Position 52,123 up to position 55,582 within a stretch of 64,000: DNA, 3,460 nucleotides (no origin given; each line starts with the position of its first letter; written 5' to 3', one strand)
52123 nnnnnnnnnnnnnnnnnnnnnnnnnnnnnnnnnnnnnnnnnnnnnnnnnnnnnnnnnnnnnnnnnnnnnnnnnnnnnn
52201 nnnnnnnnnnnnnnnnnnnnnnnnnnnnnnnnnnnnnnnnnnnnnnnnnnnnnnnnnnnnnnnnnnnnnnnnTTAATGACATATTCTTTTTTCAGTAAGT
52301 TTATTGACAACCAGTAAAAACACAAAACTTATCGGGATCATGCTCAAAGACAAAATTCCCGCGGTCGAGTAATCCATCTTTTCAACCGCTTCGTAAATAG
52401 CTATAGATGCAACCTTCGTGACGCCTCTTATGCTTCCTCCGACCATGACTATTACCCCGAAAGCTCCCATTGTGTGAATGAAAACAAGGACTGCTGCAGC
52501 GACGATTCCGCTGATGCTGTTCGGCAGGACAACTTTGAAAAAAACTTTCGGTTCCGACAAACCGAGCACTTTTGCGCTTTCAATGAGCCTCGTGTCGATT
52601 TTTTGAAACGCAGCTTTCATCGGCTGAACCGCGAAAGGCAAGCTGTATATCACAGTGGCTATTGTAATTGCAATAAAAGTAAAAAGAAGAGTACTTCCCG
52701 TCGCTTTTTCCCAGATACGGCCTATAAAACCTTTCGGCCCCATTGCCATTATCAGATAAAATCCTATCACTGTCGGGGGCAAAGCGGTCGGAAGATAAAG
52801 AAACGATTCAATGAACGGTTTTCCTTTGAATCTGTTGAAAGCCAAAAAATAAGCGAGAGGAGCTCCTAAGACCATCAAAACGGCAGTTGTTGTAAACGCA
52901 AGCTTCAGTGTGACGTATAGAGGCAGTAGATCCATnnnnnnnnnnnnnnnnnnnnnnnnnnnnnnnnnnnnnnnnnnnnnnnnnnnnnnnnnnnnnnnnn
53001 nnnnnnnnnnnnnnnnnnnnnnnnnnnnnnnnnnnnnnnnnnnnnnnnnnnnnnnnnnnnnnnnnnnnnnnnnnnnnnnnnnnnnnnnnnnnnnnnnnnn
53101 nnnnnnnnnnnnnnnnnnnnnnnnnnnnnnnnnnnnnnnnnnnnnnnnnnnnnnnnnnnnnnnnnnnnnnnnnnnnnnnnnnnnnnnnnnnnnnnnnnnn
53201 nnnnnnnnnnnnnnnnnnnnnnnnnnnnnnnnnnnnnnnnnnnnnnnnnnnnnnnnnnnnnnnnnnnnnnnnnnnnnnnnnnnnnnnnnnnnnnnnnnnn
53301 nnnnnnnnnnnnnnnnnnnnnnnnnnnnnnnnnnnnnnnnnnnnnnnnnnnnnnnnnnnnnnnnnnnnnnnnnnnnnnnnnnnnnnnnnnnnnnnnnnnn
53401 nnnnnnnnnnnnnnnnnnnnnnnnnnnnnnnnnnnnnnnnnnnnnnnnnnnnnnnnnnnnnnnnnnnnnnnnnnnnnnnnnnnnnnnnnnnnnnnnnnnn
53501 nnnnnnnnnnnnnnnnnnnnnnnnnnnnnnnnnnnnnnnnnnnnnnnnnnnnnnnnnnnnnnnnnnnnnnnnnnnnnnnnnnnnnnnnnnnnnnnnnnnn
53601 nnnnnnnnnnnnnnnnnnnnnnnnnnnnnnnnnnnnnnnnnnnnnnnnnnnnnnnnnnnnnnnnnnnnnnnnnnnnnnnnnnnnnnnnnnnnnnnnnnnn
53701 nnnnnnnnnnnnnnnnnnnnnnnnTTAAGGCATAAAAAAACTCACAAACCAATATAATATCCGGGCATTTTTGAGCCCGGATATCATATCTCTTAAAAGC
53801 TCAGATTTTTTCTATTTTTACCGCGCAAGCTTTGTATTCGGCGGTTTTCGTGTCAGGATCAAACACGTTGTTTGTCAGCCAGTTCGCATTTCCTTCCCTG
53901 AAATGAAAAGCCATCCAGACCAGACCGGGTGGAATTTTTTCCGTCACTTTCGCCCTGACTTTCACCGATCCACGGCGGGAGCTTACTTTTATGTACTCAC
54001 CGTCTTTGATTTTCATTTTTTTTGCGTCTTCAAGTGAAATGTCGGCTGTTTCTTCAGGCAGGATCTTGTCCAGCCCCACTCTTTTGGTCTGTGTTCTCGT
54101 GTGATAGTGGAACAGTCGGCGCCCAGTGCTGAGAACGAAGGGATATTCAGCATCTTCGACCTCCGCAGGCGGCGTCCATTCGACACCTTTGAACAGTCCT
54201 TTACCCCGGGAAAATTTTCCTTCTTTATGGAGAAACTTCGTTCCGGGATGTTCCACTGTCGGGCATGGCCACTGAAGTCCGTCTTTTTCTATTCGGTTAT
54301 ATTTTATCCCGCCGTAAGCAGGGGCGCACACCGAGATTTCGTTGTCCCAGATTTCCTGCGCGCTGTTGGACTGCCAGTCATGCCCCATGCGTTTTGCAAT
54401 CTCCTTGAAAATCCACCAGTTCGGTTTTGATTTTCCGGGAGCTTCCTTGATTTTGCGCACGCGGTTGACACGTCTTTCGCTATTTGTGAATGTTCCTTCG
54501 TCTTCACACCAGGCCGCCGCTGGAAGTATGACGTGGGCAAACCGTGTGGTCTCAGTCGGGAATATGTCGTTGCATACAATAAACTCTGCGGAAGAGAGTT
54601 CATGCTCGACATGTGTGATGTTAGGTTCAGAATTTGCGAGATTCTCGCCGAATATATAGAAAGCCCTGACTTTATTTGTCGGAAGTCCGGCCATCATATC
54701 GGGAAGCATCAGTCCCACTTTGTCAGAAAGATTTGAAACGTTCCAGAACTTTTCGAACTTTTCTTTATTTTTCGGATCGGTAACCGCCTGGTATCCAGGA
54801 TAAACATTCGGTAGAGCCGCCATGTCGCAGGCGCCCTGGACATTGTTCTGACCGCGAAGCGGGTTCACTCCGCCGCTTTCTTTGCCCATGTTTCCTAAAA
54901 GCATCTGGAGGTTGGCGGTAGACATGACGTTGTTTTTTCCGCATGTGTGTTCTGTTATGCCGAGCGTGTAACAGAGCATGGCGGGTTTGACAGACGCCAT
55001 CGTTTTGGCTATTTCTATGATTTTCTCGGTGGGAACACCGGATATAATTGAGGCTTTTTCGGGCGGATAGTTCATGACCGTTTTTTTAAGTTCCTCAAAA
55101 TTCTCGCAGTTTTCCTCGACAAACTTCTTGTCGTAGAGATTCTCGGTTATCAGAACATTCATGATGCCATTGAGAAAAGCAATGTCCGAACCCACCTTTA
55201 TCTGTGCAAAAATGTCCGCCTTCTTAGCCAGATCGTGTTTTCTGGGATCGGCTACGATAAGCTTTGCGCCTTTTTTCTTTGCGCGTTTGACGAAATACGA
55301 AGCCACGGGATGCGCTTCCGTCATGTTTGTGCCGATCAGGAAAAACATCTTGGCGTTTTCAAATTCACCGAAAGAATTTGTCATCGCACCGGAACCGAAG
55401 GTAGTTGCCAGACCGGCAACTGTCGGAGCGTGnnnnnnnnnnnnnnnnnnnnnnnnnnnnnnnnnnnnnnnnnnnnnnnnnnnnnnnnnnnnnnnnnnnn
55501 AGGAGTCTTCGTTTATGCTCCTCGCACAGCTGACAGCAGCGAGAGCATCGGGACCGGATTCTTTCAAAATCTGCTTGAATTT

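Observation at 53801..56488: Selenocysteine formate dehydrogenase hidden behind an apparent stop codon, with an fdhF-like SECIS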

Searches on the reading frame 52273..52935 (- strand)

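Call 10: search_protein_families(library=pfam, proteins=[window:52273-52935:-])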
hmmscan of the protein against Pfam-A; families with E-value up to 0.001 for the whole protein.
window:52273-52935:- (220 aa): 1 family
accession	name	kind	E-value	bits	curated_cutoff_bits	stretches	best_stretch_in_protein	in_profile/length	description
PF00528.27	BPD_transp_1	-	4.3e-21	75.9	26.4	1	24-211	1-176/184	Binding-protein-dependent transport system inner membrane component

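Call 15: search_protein_families(library=ncbifam, proteins=[window:52273-52935:-], max_evalue=0.00001)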
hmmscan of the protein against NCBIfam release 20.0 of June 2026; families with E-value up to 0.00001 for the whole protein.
window:52273-52935:- (220 aa): 31 families (the best 25 are shown)
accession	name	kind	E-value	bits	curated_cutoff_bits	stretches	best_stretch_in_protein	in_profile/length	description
TIGR02141.1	modB_ABC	equivalog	8.7e-63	211.7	182.6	1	8-215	2-207/208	molybdate ABC transporter permease subunit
TIGR01581.1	Mo_ABC_porter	hypoth_equivalog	1.9e-39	135.5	210.3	1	6-209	23-225/225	ABC transporter permease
NF006939.0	PRK09421.1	equivalog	1e-37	129.7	262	1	7-215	13-222/230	molybdate ABC transporter permease subunit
TIGR00969.1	3a0106s02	subfamily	1.6e-37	129.5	240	1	6-214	63-270/272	sulfate ABC transporter permease subunit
TIGR02139.1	permease_CysT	equivalog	2.9e-35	122.2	246.1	1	6-214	52-259/265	sulfate ABC transporter permease subunit CysT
NF011624.0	PRK15050.1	equivalog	1.3e-28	100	247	1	6-208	75-280/297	2-aminoethylphosphonate ABC transporter permease subunit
NF040839.1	tungstate_WtpB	equivalog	3.1e-28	99.1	340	1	6-215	46-249/251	tungstate ABC transporter permease WtpB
NF008208.0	PRK10971.1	equivalog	6.3e-28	98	415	1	8-215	62-268/277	sulfate/thiosulfate ABC transporter permease CysT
TIGR02140.1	permease_CysW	equivalog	9.4e-26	90.9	329.1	1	8-218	51-259/261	sulfate ABC transporter permease subunit CysW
NF038017.1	ABC_perm1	subfamily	2.2e-23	83.2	100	1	9-197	1-181/184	ABC transporter permease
TIGR03226.1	PhnU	equivalog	2.3e-22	79.8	283.45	1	6-206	93-296/311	2-aminoethylphosphonate ABC transporter permease subunit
TIGR03262.1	PhnU2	equivalog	5.8e-21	74.7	593.25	1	8-216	58-258/546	putative 2-aminoethylphosphonate ABC transporter permease subunit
NF007044.0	PRK09497.1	equivalog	1.6e-19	70.5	348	1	7-210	66-271/285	spermidine/putrescine ABC transporter permease PotB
NF008620.0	PRK11602.1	equivalog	1.2e-18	67.3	442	1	5-198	65-255/291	sulfate/thiosulfate ABC transporter permease CysW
NF007963.0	PRK10683.1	equivalog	8.8e-16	58.2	489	1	9-217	102-312/317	putrescine ABC transporter permease PotH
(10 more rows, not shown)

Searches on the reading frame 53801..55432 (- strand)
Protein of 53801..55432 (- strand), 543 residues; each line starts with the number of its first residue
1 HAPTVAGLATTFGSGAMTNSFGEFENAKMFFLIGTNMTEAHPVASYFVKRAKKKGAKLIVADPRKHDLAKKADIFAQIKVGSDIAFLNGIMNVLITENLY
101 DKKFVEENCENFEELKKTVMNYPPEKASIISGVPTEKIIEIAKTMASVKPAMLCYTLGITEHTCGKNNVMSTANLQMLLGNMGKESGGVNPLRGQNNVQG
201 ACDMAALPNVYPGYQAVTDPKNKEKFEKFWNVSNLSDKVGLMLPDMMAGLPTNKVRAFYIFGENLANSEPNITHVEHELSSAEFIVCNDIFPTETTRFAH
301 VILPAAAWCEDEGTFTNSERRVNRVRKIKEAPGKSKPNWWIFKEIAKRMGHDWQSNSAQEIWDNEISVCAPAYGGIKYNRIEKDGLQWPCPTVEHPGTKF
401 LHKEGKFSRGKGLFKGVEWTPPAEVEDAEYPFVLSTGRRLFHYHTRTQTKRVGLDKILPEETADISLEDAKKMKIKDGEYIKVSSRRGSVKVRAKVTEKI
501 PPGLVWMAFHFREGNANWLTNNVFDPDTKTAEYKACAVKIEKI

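Call 17: find_homologous_proteins(query=window:53801-55432:-, max_evalue=1e-50)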
Query window:53801-55432:- (543 aa): 8000 proteins with E <= 1e-50 among 8000 candidates; the best 120 are listed.
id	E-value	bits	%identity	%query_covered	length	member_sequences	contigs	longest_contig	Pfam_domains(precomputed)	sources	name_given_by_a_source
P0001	0.0e+0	1211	98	97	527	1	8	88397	PF00384.28,PF01568.28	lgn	-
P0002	0.0e+0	1079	86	97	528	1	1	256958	PF00384.28,PF01568.28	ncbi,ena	-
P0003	0.0e+0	1067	85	97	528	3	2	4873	PF00384.28,PF01568.28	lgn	-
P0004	0.0e+0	1049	84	97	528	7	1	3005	PF00384.28,PF01568.28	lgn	-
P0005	0.0e+0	1043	83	97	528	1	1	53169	PF00384.28,PF01568.28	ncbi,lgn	-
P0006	0.0e+0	1041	84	97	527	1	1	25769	PF00384.28,PF01568.28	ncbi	-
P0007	0.0e+0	1041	83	97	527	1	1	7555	PF00384.28,PF01568.28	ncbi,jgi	jgi:formate dehydrogenase major subunit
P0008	0.0e+0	1040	82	97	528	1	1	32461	PF00384.28,PF01568.28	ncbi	-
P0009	0.0e+0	1040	83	97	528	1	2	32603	PF00384.28,PF01568.28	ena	-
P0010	0.0e+0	1039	83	97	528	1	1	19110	PF00384.28,PF01568.28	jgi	-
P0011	0.0e+0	1038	83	97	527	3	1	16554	PF00384.28,PF01568.28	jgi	-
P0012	0.0e+0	1037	83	97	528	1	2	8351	PF00384.28,PF01568.28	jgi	jgi:formate dehydrogenase major subunit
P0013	0.0e+0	1036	83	97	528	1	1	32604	PF00384.28,PF01568.28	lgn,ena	-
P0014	0.0e+0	1036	83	97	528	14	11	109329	PF00384.28,PF01568.28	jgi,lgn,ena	-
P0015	0.0e+0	1036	82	97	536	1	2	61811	PF00384.28,PF01568.28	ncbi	-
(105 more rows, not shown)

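Call 19: find_related_loci(query=A1, collection=genome_contigs, flank=10000)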
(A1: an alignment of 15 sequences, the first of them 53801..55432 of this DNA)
Query A1 (543 aa) in genome_contigs; peptide patterns used: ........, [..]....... (x = any residue, [..] = any of these).
600 stretches matched a pattern (row limit reached: there are more); 600 encode a relative of the query (tblastn E <= 1e-3); the best 80 are kept; 80 distinct loci.
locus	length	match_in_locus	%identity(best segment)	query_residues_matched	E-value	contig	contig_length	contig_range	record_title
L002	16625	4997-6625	84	1-543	0e+0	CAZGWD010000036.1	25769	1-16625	MAG TPA_asm: uncultured Leptospirales bacterium isolate SRP302447_co4_375 genome assembly, contig: NODE_4979_length_2576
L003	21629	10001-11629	77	1-542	0e+0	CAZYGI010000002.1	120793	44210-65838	MAG TPA_asm: uncultured Anaerolineales bacterium isolate binchicken_co115_307 genome assembly, contig: NODE_257_length_1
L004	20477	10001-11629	73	1-543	0e+0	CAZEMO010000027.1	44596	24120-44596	MAG TPA_asm: uncultured Bacteriovoracaceae bacterium isolate SRP220891_co2_140 genome assembly, contig: NODE_1193_length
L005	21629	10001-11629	64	1-543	0e+0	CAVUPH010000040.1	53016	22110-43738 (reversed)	MAG: uncultured delta proteobacterium isolate MFD05942.bin.2.166 genome assembly, contig: contig_7890, whole genome shot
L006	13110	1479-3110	66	1-543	0e+0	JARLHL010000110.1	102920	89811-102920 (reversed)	MAG: Desulfocapsaceae bacterium isolate MAG_CA64 MetaCoAG_Bin_64_Anoxic_k141_2816032, whole genome shotgun sequence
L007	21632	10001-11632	66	1-543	0e+0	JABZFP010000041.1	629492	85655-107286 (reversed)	MAG: Desulfobacteraceae bacterium isolate 75 scaffold_5, whole genome shotgun sequence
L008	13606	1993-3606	51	1-543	0e+0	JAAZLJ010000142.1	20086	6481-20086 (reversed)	MAG: Syntrophomonadaceae bacterium isolate AS23ysBPME_21 184557_AS23, whole genome shotgun sequence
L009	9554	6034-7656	51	1-543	0e+0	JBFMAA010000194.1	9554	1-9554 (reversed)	MAG: Thermodesulfobacteriota bacterium isolate MAG126 MAG126_194, whole genome shotgun sequence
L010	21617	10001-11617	52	1-543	0e+0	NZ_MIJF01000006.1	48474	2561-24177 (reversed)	Vulcanibacillus modesticaldus strain BR DSM-14931_Contig_13_85X, whole genome shotgun sequence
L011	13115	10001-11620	52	1-541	0e+0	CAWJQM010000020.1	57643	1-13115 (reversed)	MAG: uncultured delta proteobacterium isolate MFD02979.bin.2.91 genome assembly, contig: contig_76335, whole genome shot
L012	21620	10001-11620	52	1-541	0e+0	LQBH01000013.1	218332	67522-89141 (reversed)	MAG: delta proteobacterium MLS_D scaffold_2, whole genome shotgun sequence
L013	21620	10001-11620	51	1-541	0e+0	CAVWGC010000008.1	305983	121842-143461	MAG: uncultured delta proteobacterium isolate MFD04716.bin.2.49 genome assembly, contig: contig_21694, whole genome shot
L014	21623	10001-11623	51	1-542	0e+0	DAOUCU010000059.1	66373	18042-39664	MAG TPA_asm: Dehalococcoidia bacterium isolate H85_867 78963, whole genome shotgun sequence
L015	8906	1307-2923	52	1-543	0e+0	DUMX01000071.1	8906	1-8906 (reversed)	MAG TPA_asm: Gelria sp. isolate AS05jafATM_10 16881_AS05, whole genome shotgun sequence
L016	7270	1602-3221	51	1-541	0e+0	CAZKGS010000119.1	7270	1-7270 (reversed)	MAG TPA_asm: uncultured Syntrophaceae bacterium isolate SRP178699_co3_249 genome assembly, contig: NODE_8609_length_7270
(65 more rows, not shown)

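Call 36: find_encoding_contigs(protein=P0001, flank=10000, max_places=3)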
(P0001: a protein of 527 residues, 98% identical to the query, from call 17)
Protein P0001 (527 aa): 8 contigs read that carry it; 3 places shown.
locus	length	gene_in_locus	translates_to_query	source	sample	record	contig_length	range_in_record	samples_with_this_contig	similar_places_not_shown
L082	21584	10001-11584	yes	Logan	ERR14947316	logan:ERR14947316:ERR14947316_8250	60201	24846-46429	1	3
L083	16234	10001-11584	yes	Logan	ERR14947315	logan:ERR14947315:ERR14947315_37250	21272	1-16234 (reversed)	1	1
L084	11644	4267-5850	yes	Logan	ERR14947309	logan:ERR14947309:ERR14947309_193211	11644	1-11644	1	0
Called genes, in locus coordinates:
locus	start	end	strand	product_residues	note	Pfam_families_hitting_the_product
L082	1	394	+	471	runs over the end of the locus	PF01943:Polysacc_synt (faint), PF01554:MatE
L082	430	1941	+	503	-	PF01266:DAO (faint), PF01593:Amino_oxidase, PF03486:HI0933_like (faint), PF07992:Pyr_redox_2 (faint), PF13450:NAD_binding_8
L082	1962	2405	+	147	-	PF13302:Acetyltransf_3 (weak), PF13420:Acetyltransf_4 (weak), PF00583:Acetyltransf_1, PF13673:Acetyltransf_10, PF13508:Acetyltransf_7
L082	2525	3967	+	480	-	PF01406:tRNA-synt_1e, PF01921:tRNA-synt_1f (faint), PF00133:tRNA-synt_1 (faint), PF09334:tRNA-synt_1g, PF09190:DALR_2 (weak)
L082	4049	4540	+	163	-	PF12675:DUF3795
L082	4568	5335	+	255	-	PF01209:Ubie_methyltran, PF05175:MTS, PF03848:TehB (weak), PF13489:Methyltransf_23 (weak), PF13847:Methyltransf_31, PF08241:Methyltransf_11, PF08242:Methyltransf_12, PF13649:Methyltransf_25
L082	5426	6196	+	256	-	PF04016:DUF364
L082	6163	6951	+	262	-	PF13938:DUF4213, PF04016:DUF364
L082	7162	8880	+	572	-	PF01257:2Fe-2S_thioredx, PF01512:Complex1_51K, PF10531:SLBB, PF22461:SLBB_2 (weak), PF10589:NADH_4Fe-4S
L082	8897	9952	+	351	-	PF13510:Fer2_4, PF10588:NADH-G_4Fe-4S_3, PF13237:Fer4_10 (faint), PF13183:Fer4_8 (weak), PF12838:Fer4_7, PF13187:Fer4_9 (weak), PF04879:Molybdop_Fe4S4, PF00384:Molybdopterin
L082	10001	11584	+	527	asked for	PF00384:Molybdopterin, PF01568:Molydop_binding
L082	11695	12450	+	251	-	PF01547:SBP_bac_1, PF13531:SBP_bac_11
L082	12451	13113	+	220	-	PF00528:BPD_transp_1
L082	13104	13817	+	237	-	PF00005:ABC_tran, PF13304:AAA_21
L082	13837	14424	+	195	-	PF02663:FmdE, PF23475:zf-Tbcl_FmdE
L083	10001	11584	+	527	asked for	PF00384:Molybdopterin, PF01568:Molydop_binding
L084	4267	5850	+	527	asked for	PF00384:Molybdopterin, PF01568:Molydop_binding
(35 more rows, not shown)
